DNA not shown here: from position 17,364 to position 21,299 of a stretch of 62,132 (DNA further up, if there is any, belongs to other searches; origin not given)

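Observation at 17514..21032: Single polypeptide fusing a cytoplasmic bis-MGD molybdo/tungsto-enzyme to a NifS/IscS-type cysteine desulfurase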

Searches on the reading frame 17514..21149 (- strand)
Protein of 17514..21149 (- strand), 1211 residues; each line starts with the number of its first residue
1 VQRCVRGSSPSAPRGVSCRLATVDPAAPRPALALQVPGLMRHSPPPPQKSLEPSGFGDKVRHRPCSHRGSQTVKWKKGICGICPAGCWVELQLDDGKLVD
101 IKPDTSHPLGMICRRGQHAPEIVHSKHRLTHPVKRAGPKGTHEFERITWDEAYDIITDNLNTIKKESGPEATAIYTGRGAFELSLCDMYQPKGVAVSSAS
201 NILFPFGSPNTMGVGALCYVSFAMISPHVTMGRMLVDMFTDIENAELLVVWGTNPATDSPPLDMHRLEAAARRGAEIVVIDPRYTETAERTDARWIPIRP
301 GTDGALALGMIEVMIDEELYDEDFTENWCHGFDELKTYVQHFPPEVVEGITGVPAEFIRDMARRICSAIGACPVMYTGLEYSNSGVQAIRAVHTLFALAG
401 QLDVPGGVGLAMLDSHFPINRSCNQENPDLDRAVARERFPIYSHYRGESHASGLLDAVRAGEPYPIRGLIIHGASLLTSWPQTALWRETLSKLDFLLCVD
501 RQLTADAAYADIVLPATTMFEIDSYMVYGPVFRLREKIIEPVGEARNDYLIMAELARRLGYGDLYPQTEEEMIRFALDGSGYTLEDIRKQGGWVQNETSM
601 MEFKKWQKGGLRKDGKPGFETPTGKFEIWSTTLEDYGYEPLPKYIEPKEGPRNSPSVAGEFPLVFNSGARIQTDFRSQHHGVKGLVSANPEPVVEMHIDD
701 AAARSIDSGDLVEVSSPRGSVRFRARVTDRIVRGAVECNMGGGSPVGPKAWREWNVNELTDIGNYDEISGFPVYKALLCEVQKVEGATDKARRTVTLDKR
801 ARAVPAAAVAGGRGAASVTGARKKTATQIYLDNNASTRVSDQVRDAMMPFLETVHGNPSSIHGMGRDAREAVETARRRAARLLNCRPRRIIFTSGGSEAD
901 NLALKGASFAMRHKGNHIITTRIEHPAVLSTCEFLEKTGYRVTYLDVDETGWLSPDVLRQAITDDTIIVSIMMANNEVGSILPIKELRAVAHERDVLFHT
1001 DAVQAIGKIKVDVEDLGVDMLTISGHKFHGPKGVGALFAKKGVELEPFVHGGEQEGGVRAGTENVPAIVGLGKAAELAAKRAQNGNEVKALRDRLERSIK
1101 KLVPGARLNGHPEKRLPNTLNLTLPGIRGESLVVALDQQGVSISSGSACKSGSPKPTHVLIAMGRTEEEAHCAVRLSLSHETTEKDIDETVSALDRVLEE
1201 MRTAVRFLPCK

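Call 4: search_protein_families(library=pfam, proteins=[window:17514-21149:-], max_evalue=0.01)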
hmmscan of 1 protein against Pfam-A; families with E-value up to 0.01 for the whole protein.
window:17514-21149:- (1211 aa): 6 families
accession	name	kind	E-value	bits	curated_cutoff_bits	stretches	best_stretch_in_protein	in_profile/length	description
PF00266.25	Aminotran_5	-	3.3e-83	280.1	21.5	1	829-1188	1-369/371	Aminotransferase class-V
PF00384.28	Molybdopterin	-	6.7e-45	154.1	24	1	128-557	1-352/353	Molybdopterin oxidoreductase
PF01568.27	Molydop_binding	-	4.2e-21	75.5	26.8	1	670-776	7-108/110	Molydopterin dinucleotide binding domain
PF01041.23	DegT_DnrJ_EryC1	-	1.1e-09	38.5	19.8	1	891-1008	43-152/360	DegT/DnrJ/EryC1/StrS aminotransferase family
PF04879.21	Molybdop_Fe4S4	-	1.3e-08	35.1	22.7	1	74-125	2-55/55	Molybdopterin oxidoreductase Fe4S4 domain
PF01212.27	Beta_elim_lyase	-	5.3e-06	26.4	27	1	889-1039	49-210/288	Beta-eliminating lyase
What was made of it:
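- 20775..20930 (-): Molybdop_Fe4S4 domain. Cluster cysteines Cys8/11/15/41 (codons 20910-12, 20901-03, 20889-91, 20811-13) correspond to CaMES Cys14/17/21/48. Pfam in call 4.
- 18822..19142 (-): Molydop_binding (C-terminal beta-barrel) domain of the metallopterin module. Pfam in call 4 (E 4.2e-21).
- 17586..18665 (-): Class-V PLP cysteine desulfurase module (Aminotran_5, NifS/IscS-like). Pfam E 3.3e-83 (call 4).
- On ABA3/MOCOS Moco sulfurase: The order is reversed, and the partner is a full MopB enzyme module (call 4).
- Closest known: Eukaryotic Moco sulfurase ABA3/MOCOS and the bacterial IscS-FdhD route. Different: ABA3 has the opposite domain order and a MOSC domain, which is not detected here (call 4).
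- Checked: Pfam domains (call 4), with window coordinates derived from the ORF residues: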

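Call 5: search_protein_families(library=ncbifam, proteins=[window:17514-21149:-], max_evalue=0.01)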
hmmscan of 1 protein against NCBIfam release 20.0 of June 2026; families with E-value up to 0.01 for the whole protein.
window:17514-21149:- (1211 aa): 64 families (the best 25 are shown)
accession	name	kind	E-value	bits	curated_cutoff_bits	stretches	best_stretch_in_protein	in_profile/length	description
TIGR03402.1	FeS_nifS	equivalog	2e-154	514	530.75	1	829-1204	1-376/379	cysteine desulfurase NifS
NF010611.0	PRK14012.1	equivalog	1.3e-116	389.9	548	1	826-1202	4-383/406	IscS subfamily cysteine desulfurase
TIGR02006.1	IscS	equivalog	4.4e-114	381.6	643.2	1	827-1203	3-380/402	IscS subfamily cysteine desulfurase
TIGR03403.1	nifS_epsilon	equivalog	1.6e-113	379.4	587.7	1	829-1203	1-378/382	NifS family cysteine desulfurase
TIGR03235.1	DNA_S_dndA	equivalog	7.1e-113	377.5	480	1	830-1177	1-352/353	cysteine desulfurase DndA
NF002806.0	PRK02948.1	subfamily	4e-96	322.3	304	1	829-1204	2-378/381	IscS subfamily cysteine desulfurase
TIGR01591.1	Fdh-alpha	equivalog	5.2e-87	292.5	666.25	1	79-777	2-668/672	formate dehydrogenase subunit alpha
NF012032.0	PRK15488.1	equivalog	5.5e-78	262.7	694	1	74-744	42-718/759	thiosulfate reductase PhsA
TIGR02166.1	dmsA_ynfE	subfamily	9.9e-72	242.2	777.7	2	83-428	53-418/794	DMSO/selenate family reductase complex A subunit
TIGR00509.1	bisC_fam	subfamily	3.6e-61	207.4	1017.55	1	93-742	11-707/772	molybdopterin guanine dinucleotide-containing S/N-oxide reductase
NF047855.1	AssmNtatRedNasC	equivalog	3.5e-59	200.8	1100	3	100-402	49-336/708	assimilatory nitrate reductase catalytic subunit NasC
NF011566.1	PRK14990.1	exception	2.3e-54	184.7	1600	1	112-750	103-778/814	dimethylsulfoxide reductase subunit A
TIGR01979.1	sufS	subfamily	4.1e-51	174.1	475.1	1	826-1199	17-400/403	SufS family cysteine desulfurase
NF041885.1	selenate_YnfE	exception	1.5e-50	171.9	1675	1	112-743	92-760/805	selenate/tellurate reductase subunit YnfE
TIGR03479.1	DMSO_red_II_alp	subfamily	8.7e-50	169.7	984.75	4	106-325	100-303/913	molybdopterin-dependent oxidoreductase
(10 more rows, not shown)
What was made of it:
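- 17586..18665 (-): NCBIfam NifS 514 bits, and IscS subfamily NF002806 322 bits against a cut-off of 304 (call 5).
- On Respiratory or redox MopB enzymes (Fdh-alpha, PhsA/PsrA, DmsA, NasC): All scores are far below cut-off, e.g. Fdh-alpha 292 against 666 and PhsA 263 against 694 (call 5).
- Closest known: NifS/IscS housekeeping cysteine desulfurases. Different: It scores below the NifS and IscS equivalog cut-offs: 514 bits against 530.75, and 390 against 548 (call 5).
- All NCBIfam redox-enzyme models score far below their cut-offs (call 5).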

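Call 7: find_homologous_proteins(query=window:17514-20933:-)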
Query window:17514-20933:- (1139 aa): 7515 proteins with E <= 0.001 among 8000 candidates; the best 120 are listed.
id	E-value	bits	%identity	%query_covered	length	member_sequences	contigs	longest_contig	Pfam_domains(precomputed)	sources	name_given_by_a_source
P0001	0.0e+0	2262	84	100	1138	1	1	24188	PF00384.28,PF00266.26,PF01568.28,PF04879.22,PF01041.24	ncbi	ncbi:MAG: IscS subfamily cysteine desulfurase [Candidatus Krumholzibacteriia bacterium]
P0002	0.0e+0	2128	79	100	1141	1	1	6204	PF00384.28,PF00266.26,PF01568.28,PF01212.28,PF04879.22,PF01041.24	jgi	jgi:cysteine desulfurase NifS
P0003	0.0e+0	2104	78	100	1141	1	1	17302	PF00384.28,PF00266.26,PF01568.28,PF04879.22,PF01041.24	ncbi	ncbi:MAG: IscS subfamily cysteine desulfurase [bacterium]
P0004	0.0e+0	2102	78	100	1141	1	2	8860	PF00384.28,PF00266.26,PF01568.28,PF04879.22,PF01041.24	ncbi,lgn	ncbi:MAG: IscS subfamily cysteine desulfurase [bacterium]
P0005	0.0e+0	2083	77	100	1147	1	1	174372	PF00384.28,PF00266.26,PF01568.28,PF04879.22,PF01041.24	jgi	jgi:cysteine desulfurase NifS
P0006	0.0e+0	2082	78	100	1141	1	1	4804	PF00384.28,PF00266.26,PF01568.28,PF04879.22,PF01041.24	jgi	jgi:cysteine desulfurase NifS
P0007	0.0e+0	2081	77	100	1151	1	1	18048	PF00384.28,PF00266.26,PF01568.28,PF04879.22,PF01041.24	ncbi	ncbi:MAG: IscS subfamily cysteine desulfurase [bacterium]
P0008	0.0e+0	2077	77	100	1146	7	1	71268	PF00384.28,PF00266.26,PF01568.28,PF01212.28,PF04879.22,PF01041.24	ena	-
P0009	0.0e+0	2076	77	100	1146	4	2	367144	PF00384.28,PF00266.26,PF01568.28,PF01212.28,PF04879.22,PF01041.24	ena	-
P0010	0.0e+0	2075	77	100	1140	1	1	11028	PF00384.28,PF00266.26,PF01568.28,PF01212.28,PF04879.22,PF01041.24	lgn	-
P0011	0.0e+0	2075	77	100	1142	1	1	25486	PF00384.28,PF00266.26,PF01568.28,PF01212.28,PF04879.22,PF01041.24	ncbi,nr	ncbi:MAG: aminotransferase class V-fold PLP-dependent enzyme [Calditrichaeota bacterium]|nr:MAG: ami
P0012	0.0e+0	2073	76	100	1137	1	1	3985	PF00384.28,PF00266.26,PF01568.28,PF04879.22,PF01041.24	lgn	-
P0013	0.0e+0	2071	77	100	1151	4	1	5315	PF00384.28,PF00266.26,PF01568.28,PF01212.28,PF04879.22,PF01041.24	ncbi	-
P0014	0.0e+0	2068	77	100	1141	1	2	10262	PF00384.28,PF00266.26,PF01568.28,PF01212.28,PF04879.22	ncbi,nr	ncbi:MAG: aminotransferase class V-fold PLP-dependent enzyme [Calditrichaeota bacterium]|nr:MAG: ami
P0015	0.0e+0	2068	77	100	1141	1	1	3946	PF00384.28,PF00266.26,PF01568.28,PF01212.28,PF04879.22,PF01041.24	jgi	jgi:cysteine desulfurase NifS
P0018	0.0e+0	2064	77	100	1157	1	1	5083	PF00384.28,PF00266.26,PF01568.28,PF04879.22,PF01041.24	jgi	jgi:cysteine desulfurase NifS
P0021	0.0e+0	2062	76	100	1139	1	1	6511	PF00384.28,PF00266.26,PF01568.28,PF01212.28,PF04879.22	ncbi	-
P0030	0.0e+0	2046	75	100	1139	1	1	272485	PF00384.28,PF00266.26,PF01568.28,PF01212.28,PF04879.22,PF01041.24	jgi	jgi:cysteine desulfurase NifS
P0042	0.0e+0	2029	74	100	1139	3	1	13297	PF00384.28,PF00266.26,PF01568.28,PF04879.22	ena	-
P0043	0.0e+0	2028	75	100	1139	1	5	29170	PF00384.28,PF00266.26,PF01568.28,PF01212.28,PF04879.22,PF01041.24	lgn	-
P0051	0.0e+0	2016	73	100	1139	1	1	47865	PF00384.28,PF00266.26,PF01568.28,PF04879.22,PF01041.24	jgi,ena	-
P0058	0.0e+0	2008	74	100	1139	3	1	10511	PF00384.28,PF00266.26,PF01568.28,PF04879.22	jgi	jgi:cysteine desulfurase NifS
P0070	0.0e+0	2002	73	100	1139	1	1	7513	PF00384.28,PF00266.26,PF01568.28,PF04879.22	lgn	-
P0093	0.0e+0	1990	73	100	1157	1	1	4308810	PF00384.28,PF00266.26,PF01568.28,PF01212.28,PF04879.22,PF01041.24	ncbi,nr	ncbi:MAG: IscS subfamily cysteine desulfurase [Candidatus Latescibacterota bacterium]|nr:MAG: IscS s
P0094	0.0e+0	1990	73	100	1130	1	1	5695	PF00384.28,PF00266.26,PF01568.28,PF01212.28,PF04879.22,PF01041.24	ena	-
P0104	0.0e+0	1986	74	100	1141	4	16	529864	PF00384.28,PF00266.26,PF01568.28,PF04879.22,PF01041.24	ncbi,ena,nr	ncbi:MAG: IscS subfamily cysteine desulfurase [Deferribacteres bacterium]|nr:IscS subfamily cysteine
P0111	0.0e+0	1982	74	100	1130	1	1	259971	PF00384.28,PF00266.26,PF01568.28,PF01212.28,PF04879.22,PF01041.24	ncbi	-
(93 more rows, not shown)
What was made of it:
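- Checked: All 120 listed database homologs cover 98-100% of the query with the same Pfam domains (call 7).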

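Call 10: find_encoding_contigs(protein=P0093, flank=8000, max_places=2)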
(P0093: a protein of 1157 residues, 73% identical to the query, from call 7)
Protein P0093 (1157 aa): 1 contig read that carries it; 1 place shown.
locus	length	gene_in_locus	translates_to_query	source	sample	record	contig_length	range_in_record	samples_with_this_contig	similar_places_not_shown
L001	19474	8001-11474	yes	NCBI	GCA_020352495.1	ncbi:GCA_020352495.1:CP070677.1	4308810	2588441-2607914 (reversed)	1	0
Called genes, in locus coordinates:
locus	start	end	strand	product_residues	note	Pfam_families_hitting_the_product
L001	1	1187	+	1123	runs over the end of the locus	PF26549:Tricorn_N, PF00930:DPPIV_N (faint), PF26549:Tricorn_N, PF26550:Tricorn_2nd, PF07676:PD40, PF14684:Tricorn_C1, PF14685:PDZ_Tricorn, PF03572:Peptidase_S41, +2 more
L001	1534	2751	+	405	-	PF00155:Aminotran_1_2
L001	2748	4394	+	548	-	PF01293:PEPCK_ATP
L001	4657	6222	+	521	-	PF02518:HATPase_c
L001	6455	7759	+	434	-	PF00285:Citrate_synt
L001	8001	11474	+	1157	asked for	PF04879:Molybdop_Fe4S4 (weak), PF00384:Molybdopterin, PF01568:Molydop_binding, PF00266:Aminotran_5, PF01212:Beta_elim_lyase (weak), PF01041:DegT_DnrJ_EryC1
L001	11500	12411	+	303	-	PF14534:DUF4440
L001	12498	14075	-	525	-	-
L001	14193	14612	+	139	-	PF01894:YjbQ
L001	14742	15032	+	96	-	-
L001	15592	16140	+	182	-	-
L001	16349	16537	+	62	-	PF11127:YgaP-like_TM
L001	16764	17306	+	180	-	-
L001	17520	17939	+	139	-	PF01894:YjbQ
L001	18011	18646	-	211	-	PF08712:Nfu_N, PF01106:NifU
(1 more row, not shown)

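Call 11: find_encoding_contigs(protein=P0104, flank=8000, max_places=3)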
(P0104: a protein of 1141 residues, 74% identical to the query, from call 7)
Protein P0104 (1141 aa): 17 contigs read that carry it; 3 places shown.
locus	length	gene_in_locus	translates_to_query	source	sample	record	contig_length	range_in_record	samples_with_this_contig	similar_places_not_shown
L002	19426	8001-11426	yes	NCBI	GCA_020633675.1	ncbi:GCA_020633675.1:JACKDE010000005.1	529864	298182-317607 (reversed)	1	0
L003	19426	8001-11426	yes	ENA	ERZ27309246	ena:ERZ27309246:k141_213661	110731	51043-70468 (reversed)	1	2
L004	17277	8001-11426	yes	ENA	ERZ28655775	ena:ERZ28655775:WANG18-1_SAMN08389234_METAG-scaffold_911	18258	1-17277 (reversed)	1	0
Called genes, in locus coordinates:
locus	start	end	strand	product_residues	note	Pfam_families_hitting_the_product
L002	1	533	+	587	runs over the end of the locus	PF01336:tRNA_anti-codon, PF00152:tRNA-synt_2, PF02938:GAD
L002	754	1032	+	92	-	-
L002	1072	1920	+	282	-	PF01476:LysM (faint)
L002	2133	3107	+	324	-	PF02562:PhoH, PF13245:AAA_19 (weak), PF13604:AAA_30 (weak)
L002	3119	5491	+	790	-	PF07697:7TMR-HDED, PF07698:7TM-7TMR_HD, PF01966:HD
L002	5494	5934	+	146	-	PF02130:YbeY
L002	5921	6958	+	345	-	PF02744:GalP_UDP_tr_C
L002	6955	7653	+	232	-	PF17746:SfsA_N, PF03749:SfsA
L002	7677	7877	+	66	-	PF14255:Zn_ribbon_21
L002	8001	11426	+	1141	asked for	PF04879:Molybdop_Fe4S4, PF00384:Molybdopterin, PF01568:Molydop_binding, PF00266:Aminotran_5, PF01041:DegT_DnrJ_EryC1 (weak)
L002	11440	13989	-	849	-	PF11897:DUF3417, PF00343:Phosphorylase, PF28476:GlgP_C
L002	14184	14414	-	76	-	-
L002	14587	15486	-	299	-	PF03193:RsgA_GTPase (faint), PF00350:Dynamin_N (faint), PF01926:MMR_HSR1, PF02421:FeoB_N, PF10662:PduV-EutP (faint), PF00009:GTP_EFTU, PF07650:KH_2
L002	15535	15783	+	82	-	-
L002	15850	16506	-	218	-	PF03781:FGE-sulfatase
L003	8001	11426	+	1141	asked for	PF04879:Molybdop_Fe4S4, PF00384:Molybdopterin, PF01568:Molydop_binding, PF00266:Aminotran_5, PF01041:DegT_DnrJ_EryC1 (weak)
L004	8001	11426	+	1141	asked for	PF04879:Molybdop_Fe4S4, PF00384:Molybdopterin, PF01568:Molydop_binding, PF00266:Aminotran_5, PF01041:DegT_DnrJ_EryC1 (weak)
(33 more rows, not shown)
